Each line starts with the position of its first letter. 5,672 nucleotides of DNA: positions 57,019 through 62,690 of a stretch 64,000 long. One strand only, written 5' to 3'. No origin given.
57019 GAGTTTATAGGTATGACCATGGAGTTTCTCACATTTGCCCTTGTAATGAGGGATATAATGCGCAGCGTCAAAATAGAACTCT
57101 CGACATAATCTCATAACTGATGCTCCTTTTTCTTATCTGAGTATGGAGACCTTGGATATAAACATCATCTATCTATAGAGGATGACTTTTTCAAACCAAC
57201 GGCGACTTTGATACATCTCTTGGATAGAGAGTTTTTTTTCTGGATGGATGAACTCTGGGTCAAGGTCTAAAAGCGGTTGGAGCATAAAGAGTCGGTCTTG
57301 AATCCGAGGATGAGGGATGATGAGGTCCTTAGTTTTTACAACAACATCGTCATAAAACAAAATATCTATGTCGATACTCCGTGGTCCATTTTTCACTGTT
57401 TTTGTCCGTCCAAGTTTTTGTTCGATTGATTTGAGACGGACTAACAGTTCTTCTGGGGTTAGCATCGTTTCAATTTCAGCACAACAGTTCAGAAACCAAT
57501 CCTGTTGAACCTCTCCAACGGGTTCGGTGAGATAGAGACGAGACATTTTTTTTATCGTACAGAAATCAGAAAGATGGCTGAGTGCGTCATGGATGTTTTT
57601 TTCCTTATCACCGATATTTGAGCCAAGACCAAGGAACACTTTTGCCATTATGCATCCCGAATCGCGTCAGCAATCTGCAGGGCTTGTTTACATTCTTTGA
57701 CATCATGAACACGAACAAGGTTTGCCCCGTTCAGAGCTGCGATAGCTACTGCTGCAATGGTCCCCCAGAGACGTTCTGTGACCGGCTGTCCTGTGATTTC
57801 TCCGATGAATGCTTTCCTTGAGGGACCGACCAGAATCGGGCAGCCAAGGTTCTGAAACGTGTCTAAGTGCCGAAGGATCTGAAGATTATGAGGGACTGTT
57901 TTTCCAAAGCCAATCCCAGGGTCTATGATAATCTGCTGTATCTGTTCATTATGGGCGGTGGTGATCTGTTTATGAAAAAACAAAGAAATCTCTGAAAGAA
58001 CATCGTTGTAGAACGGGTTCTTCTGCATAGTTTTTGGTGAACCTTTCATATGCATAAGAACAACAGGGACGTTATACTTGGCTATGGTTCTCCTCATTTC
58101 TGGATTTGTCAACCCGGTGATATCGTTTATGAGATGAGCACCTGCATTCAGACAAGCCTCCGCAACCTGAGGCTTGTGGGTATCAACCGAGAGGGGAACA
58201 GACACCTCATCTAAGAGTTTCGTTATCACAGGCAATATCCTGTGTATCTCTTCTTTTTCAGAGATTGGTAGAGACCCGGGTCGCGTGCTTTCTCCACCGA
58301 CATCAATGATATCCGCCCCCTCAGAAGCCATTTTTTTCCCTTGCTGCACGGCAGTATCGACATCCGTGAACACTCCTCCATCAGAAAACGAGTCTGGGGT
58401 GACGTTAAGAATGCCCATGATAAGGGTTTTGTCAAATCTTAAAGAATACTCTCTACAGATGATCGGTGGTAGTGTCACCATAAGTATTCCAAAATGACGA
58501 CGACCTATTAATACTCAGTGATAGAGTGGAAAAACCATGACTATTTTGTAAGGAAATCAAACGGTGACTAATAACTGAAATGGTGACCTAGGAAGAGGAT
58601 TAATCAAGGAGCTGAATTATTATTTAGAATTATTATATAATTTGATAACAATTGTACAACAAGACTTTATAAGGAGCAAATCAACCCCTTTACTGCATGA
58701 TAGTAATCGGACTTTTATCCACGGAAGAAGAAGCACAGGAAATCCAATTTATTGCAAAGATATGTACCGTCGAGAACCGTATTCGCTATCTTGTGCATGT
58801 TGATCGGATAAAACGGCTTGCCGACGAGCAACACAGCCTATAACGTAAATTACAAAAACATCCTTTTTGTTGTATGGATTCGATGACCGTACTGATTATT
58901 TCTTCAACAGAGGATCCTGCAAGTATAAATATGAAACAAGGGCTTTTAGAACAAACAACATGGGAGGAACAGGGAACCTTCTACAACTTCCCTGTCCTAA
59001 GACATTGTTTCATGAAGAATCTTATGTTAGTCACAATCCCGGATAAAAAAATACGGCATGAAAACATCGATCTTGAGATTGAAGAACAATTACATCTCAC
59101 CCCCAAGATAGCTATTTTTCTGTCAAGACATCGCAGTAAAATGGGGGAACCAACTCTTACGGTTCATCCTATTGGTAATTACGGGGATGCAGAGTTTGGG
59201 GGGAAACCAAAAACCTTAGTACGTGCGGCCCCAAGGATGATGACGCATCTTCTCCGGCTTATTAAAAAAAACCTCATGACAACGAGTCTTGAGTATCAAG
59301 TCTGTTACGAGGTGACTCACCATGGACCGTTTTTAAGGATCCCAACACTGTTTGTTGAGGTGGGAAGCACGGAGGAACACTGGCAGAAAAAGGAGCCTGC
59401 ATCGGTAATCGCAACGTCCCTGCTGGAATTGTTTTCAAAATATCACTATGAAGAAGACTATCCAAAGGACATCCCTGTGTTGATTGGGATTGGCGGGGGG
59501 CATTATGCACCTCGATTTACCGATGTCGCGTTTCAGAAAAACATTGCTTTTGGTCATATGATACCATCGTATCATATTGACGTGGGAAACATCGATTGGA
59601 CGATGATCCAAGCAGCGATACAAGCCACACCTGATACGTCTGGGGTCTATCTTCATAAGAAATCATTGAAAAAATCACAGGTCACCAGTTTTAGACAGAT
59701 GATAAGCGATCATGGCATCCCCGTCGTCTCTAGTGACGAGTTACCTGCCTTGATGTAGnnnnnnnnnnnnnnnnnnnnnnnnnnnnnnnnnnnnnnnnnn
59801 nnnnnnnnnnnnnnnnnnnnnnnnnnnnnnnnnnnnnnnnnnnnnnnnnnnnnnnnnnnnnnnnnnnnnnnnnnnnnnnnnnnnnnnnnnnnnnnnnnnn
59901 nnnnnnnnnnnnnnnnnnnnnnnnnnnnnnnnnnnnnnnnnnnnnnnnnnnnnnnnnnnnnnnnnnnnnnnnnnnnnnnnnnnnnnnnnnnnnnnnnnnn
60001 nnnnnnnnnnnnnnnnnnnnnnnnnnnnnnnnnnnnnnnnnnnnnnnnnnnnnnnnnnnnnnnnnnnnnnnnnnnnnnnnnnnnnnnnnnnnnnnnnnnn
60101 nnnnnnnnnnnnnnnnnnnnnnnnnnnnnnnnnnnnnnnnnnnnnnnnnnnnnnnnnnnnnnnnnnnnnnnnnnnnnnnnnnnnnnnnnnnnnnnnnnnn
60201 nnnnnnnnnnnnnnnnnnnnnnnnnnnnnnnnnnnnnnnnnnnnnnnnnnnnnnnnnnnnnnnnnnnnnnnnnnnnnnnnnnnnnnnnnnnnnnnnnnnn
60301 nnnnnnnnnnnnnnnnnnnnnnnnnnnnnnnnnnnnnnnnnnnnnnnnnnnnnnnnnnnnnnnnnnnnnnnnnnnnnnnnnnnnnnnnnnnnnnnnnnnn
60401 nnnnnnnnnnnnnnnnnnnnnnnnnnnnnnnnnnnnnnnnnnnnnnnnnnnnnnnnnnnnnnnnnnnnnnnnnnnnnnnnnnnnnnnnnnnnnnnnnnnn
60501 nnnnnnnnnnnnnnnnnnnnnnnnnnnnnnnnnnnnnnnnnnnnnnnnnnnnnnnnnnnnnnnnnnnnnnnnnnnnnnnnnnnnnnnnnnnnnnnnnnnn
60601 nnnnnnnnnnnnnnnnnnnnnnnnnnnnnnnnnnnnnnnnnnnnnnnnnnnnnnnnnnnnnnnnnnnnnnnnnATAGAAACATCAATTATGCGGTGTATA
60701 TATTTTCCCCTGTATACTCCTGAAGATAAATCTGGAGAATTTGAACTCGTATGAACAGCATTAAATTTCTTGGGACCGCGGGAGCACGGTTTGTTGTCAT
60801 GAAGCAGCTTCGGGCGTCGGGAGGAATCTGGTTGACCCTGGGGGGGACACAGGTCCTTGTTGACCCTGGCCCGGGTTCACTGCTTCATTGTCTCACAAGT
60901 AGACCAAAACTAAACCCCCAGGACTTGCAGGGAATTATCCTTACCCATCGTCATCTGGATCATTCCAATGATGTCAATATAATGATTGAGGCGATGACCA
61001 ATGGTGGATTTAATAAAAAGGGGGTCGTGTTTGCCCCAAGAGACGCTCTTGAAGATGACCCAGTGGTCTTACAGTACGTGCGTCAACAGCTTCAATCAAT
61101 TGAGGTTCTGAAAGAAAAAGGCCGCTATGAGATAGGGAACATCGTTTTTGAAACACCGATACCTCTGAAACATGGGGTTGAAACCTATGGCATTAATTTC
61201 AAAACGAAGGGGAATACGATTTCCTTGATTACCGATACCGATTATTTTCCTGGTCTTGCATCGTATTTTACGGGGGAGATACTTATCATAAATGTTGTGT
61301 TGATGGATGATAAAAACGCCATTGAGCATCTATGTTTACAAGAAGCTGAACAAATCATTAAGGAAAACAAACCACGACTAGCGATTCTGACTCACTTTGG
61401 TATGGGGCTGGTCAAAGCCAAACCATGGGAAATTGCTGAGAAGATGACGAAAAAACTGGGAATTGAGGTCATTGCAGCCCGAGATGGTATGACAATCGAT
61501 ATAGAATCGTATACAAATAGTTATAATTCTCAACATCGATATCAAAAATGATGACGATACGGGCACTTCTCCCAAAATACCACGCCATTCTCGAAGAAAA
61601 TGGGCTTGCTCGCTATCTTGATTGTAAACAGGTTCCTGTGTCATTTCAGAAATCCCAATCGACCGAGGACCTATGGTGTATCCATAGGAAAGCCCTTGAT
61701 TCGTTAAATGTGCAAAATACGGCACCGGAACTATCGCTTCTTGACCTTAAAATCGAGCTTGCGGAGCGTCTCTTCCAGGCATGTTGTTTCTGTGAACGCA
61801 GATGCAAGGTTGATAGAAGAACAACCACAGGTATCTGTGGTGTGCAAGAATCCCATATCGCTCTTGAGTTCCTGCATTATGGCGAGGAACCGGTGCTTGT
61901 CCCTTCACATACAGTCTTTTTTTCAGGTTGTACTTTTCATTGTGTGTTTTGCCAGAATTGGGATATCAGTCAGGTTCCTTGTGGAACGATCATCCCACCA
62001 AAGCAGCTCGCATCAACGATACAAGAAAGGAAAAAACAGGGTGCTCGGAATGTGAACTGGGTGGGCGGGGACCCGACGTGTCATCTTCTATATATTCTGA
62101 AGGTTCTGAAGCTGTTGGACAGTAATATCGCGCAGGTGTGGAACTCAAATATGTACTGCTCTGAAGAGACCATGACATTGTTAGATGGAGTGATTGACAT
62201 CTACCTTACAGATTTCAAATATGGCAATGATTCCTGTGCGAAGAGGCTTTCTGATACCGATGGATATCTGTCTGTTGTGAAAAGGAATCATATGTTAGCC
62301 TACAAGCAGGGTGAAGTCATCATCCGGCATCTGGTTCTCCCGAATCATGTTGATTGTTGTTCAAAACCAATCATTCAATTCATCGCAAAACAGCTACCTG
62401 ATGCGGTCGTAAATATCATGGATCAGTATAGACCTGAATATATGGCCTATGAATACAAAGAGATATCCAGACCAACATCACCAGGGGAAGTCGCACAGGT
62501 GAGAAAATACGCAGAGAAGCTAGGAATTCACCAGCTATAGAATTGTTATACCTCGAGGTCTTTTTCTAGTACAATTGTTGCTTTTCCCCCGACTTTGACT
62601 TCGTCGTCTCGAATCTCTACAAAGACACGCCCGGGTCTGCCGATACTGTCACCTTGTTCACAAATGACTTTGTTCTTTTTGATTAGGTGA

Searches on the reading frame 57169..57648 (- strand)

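Call 103: search_protein_families(library=pfam, max_evalue=0.001, proteins=[window:57169-57648:-])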
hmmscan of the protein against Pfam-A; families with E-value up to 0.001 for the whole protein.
window:57169-57648:- (159 aa): 1 family
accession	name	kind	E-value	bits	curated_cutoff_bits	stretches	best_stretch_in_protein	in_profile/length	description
PF01288.25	HPPK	-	1.1e-39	135.8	25.7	1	5-131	1-116/116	7,8-dihydro-6-hydroxymethylpterin-pyrophosphokinase (HPPK)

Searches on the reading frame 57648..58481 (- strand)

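Call 103: search_protein_families(library=pfam, max_evalue=0.001, proteins=[window:57648-58481:-])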
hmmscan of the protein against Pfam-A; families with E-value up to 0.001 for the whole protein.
window:57648-58481:- (277 aa): 1 family
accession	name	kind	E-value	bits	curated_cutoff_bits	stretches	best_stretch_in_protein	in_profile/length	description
PF00809.28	Pterin_bind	-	7.1e-88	294.8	25.5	1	22-259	1-244/244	Pterin binding enzyme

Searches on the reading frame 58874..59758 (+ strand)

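Call 103: search_protein_families(library=pfam, max_evalue=0.001, proteins=[window:58874-59758:+])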
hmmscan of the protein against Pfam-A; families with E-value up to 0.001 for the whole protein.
window:58874-59758:+ (294 aa): 1 family
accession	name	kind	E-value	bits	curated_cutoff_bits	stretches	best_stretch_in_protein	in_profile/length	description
PF04414.18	tRNA_deacylase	-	2.1e-66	223.8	33.6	1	76-284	4-204/205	D-aminoacyl-tRNA deacylase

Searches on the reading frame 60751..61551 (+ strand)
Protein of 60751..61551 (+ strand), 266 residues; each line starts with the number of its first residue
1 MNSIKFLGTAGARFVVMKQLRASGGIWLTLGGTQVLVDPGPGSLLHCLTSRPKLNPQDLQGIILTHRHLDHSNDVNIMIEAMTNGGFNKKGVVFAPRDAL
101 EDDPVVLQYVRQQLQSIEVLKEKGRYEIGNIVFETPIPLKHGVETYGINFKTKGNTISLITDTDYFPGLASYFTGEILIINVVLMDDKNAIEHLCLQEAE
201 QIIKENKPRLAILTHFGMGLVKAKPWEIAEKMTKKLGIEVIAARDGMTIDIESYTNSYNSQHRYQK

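Call 103: search_protein_families(library=pfam, max_evalue=0.001, proteins=[window:60751-61551:+])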
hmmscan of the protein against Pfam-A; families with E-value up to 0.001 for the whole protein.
window:60751-61551:+ (266 aa): 2 families
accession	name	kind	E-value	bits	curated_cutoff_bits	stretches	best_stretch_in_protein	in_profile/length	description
PF12706.13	Lactamase_B_2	-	4.4e-19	69.3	27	1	33-216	1-200/200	Beta-lactamase superfamily domain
PF00753.33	Lactamase_B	-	4.5e-06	27.2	22.7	1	30-98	13-83/196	Metallo-beta-lactamase superfamily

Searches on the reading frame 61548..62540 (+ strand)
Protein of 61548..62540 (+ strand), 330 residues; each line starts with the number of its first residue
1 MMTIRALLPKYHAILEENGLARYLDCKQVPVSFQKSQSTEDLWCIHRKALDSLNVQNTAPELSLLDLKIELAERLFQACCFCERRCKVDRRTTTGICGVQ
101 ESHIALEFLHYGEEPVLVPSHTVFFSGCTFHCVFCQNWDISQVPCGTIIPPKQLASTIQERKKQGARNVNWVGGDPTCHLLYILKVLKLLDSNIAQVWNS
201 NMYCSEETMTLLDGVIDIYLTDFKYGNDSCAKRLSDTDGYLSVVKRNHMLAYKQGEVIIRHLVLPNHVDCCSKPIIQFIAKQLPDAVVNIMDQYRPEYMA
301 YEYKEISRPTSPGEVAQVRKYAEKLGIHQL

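Call 103: search_protein_families(library=pfam, max_evalue=0.001, proteins=[window:61548-62540:+])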
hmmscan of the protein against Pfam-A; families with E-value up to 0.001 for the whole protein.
window:61548-62540:+ (330 aa): 2 families
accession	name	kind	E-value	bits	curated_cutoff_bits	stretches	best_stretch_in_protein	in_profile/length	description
PF04055.27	Radical_SAM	-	1.9e-14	54.6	29.5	1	123-272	2-159/166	Radical SAM superfamily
PF13353.11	Fer4_12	-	3.8e-09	37.4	22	1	122-209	9-98/137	4Fe-4S single cluster domain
